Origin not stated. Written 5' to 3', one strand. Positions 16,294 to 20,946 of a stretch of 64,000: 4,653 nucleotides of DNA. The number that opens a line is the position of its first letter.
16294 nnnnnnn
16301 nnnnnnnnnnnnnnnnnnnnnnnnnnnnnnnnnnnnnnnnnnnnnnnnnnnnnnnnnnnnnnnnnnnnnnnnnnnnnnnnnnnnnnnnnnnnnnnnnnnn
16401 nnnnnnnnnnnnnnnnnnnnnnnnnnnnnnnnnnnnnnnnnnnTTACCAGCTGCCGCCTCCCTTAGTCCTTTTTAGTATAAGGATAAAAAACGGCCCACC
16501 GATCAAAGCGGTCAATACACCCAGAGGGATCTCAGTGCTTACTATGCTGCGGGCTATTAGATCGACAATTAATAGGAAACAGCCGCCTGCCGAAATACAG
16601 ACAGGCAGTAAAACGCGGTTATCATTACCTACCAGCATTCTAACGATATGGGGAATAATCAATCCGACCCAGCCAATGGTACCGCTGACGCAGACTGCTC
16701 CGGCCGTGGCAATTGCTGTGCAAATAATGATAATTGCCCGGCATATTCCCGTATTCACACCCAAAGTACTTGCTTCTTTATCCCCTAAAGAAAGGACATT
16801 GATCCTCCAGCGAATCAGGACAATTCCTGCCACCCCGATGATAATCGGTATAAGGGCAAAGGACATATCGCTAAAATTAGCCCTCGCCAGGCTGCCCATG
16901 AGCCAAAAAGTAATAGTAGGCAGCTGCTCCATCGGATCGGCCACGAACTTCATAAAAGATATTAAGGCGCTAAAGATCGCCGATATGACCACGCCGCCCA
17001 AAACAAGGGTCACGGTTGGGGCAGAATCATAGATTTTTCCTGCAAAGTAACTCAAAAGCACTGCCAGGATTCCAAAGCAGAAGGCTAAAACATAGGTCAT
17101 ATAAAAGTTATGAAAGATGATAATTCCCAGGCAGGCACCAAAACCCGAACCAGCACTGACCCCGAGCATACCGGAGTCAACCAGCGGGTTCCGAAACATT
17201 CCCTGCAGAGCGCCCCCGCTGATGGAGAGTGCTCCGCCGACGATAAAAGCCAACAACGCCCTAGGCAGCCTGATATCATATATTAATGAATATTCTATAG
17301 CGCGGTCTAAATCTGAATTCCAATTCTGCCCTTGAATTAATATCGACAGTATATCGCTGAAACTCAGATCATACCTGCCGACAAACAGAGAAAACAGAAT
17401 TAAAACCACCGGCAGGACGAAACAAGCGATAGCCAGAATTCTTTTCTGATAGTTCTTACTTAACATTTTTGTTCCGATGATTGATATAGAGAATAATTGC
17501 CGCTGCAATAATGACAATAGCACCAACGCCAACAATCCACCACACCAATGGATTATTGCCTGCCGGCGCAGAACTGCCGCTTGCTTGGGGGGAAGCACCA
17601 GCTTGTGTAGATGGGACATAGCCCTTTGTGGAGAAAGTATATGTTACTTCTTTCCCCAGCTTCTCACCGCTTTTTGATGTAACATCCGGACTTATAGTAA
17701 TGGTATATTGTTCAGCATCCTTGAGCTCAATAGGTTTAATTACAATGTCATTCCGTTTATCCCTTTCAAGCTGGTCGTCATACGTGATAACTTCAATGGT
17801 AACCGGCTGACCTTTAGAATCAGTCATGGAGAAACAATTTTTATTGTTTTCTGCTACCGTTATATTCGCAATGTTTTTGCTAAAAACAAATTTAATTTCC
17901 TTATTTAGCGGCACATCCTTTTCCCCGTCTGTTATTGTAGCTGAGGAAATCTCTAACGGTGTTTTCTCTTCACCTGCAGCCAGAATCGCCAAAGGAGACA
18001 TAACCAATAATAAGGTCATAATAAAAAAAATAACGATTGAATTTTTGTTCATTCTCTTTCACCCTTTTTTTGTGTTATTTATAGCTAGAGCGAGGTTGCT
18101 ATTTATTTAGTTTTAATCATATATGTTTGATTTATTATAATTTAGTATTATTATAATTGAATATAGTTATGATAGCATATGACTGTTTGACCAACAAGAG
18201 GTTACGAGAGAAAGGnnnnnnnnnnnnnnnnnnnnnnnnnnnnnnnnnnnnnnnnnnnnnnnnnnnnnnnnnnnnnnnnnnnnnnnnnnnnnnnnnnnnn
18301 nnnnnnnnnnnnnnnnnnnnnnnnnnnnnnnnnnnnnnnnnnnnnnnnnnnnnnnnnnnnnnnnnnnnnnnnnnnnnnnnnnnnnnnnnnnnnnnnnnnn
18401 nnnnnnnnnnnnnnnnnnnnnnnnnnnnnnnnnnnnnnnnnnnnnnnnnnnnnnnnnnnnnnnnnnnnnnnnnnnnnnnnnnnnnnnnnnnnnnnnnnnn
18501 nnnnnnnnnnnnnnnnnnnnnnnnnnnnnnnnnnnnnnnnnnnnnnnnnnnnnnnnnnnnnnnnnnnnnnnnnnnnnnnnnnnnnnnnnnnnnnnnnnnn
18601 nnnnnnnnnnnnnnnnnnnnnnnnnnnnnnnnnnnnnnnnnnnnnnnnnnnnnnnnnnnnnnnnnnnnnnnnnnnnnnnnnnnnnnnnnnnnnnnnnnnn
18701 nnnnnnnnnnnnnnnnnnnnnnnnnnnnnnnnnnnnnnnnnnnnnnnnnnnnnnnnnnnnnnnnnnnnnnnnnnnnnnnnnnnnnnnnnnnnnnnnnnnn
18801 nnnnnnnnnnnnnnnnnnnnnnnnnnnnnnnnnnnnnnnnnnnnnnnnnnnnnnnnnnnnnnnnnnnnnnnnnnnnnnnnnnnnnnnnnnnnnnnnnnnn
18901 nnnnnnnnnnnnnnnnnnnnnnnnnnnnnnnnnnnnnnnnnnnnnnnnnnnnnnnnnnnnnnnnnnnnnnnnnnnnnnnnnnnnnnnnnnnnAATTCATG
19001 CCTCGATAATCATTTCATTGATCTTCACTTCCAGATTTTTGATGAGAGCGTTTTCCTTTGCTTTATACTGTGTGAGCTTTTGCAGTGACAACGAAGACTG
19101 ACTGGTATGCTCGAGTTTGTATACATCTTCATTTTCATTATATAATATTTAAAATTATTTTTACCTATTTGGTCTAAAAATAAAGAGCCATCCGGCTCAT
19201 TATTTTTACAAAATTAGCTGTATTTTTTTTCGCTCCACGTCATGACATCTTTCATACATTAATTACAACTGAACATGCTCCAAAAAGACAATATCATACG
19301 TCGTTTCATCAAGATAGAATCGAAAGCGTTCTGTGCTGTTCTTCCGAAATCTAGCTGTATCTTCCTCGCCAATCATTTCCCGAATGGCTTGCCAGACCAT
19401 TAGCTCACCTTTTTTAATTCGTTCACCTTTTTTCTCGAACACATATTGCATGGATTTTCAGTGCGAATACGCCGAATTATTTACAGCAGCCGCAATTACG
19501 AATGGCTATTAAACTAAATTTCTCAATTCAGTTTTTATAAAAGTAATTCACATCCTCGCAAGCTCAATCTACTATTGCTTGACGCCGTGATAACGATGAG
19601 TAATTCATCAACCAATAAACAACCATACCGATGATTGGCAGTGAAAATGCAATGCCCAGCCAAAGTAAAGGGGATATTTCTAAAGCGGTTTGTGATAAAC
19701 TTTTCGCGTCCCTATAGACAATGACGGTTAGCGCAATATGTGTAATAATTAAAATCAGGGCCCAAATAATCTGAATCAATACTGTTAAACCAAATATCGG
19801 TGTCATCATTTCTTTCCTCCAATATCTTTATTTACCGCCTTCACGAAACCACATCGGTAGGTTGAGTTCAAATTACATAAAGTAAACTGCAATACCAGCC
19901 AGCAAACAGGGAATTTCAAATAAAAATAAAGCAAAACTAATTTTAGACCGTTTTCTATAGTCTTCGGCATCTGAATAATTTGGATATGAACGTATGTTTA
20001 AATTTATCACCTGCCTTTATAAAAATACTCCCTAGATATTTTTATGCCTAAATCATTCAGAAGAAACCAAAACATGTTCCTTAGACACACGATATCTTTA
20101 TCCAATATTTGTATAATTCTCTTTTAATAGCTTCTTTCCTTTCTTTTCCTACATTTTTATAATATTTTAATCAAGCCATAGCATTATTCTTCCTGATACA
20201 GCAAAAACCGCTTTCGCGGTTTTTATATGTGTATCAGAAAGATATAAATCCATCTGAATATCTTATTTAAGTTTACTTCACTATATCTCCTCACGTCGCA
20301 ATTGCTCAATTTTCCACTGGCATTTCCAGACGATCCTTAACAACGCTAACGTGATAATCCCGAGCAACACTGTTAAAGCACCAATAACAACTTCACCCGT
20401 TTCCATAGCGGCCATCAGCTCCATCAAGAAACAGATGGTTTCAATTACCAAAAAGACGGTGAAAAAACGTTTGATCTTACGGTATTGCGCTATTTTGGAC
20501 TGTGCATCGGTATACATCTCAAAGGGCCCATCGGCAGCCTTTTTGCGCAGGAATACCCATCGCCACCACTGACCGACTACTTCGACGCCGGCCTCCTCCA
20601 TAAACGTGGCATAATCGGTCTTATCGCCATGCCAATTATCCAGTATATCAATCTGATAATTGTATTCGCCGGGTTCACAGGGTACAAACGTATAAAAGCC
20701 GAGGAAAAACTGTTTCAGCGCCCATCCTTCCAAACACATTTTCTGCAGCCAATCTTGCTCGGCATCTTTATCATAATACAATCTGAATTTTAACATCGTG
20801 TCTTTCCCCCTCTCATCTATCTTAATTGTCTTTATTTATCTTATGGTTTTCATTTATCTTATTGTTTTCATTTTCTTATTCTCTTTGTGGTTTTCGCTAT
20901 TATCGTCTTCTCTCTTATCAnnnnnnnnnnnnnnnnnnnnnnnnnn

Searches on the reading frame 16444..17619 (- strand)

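Call 77: search_protein_families(library=pfam, proteins=[window:16444-17619:-], max_evalue=0.00001)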
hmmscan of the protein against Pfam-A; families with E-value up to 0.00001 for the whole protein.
window:16444-17619:- (391 aa): 1 family
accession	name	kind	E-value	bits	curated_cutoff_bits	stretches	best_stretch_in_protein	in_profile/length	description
PF01032.23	FecCD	-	7.1e-87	291.8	26.5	1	71-384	3-311/311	FecCD transport family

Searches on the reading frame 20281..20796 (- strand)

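Call 45: search_protein_families(library=pfam, proteins=[window:20281-20796:-], max_evalue=0.001)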
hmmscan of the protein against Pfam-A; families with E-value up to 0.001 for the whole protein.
window:20281-20796:- (171 aa): 1 family
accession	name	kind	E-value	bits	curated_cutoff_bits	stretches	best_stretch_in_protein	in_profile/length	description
PF11193.13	DUF2812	-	1.8e-33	115.5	27.8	1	10-116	2-109/110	Protein of unknown function (DUF2812)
